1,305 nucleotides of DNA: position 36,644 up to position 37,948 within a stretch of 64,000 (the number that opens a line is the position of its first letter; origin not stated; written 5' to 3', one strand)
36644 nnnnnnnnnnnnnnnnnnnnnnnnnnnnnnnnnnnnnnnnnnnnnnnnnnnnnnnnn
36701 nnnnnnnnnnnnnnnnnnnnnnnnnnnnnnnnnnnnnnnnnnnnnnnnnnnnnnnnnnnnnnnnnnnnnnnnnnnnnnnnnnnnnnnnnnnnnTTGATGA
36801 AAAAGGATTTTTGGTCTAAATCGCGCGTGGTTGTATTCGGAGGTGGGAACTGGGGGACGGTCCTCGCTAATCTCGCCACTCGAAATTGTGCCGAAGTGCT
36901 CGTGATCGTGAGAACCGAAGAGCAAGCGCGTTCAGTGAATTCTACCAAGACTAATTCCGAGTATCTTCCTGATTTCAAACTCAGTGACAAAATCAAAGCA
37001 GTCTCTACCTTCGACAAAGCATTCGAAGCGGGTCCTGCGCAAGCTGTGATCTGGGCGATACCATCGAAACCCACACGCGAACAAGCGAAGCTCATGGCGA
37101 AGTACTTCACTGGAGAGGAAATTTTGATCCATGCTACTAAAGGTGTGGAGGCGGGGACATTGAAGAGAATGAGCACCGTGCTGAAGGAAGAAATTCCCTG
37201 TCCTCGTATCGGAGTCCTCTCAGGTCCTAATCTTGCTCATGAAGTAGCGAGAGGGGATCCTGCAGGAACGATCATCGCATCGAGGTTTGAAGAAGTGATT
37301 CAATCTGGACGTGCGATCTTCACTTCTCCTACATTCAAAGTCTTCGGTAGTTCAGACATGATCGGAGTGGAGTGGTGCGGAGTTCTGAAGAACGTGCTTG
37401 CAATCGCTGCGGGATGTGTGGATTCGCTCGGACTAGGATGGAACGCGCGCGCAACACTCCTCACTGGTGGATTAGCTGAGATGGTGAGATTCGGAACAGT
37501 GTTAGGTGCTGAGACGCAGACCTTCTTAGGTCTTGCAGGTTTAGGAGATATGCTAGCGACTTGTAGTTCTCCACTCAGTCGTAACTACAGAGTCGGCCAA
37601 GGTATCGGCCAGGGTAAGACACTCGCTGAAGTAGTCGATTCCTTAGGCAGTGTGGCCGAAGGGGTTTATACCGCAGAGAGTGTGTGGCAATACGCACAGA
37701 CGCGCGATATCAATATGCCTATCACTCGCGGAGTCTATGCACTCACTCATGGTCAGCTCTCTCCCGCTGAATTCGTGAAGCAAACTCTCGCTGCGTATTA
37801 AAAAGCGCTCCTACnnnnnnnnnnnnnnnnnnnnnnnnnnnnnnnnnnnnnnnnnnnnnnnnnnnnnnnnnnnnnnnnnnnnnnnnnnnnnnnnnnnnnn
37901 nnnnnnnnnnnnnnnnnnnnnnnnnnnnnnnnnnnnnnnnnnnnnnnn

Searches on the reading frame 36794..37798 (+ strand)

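Call 94: search_protein_families(library=pfam, proteins=[window:36794-37798:+], max_evalue=0.001)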
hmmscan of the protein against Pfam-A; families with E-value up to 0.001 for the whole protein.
window:36794-37798:+ (335 aa): 3 families
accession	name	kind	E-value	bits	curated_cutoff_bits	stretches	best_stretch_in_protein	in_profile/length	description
PF07479.19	NAD_Gly3P_dh_C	-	2.2e-51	174.2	25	1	188-328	1-141/142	NAD-dependent glycerol-3-phosphate dehydrogenase C-terminus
PF01210.29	NAD_Gly3P_dh_N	-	1.7e-42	145.6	23.1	1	12-166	2-155/158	NAD-dependent glycerol-3-phosphate dehydrogenase N-terminus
PF20618.3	GPD_NAD_C_bact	-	8.6e-19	68.3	27.6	1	248-314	1-66/66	Bacterial GPD, NAD-dependent C-terminal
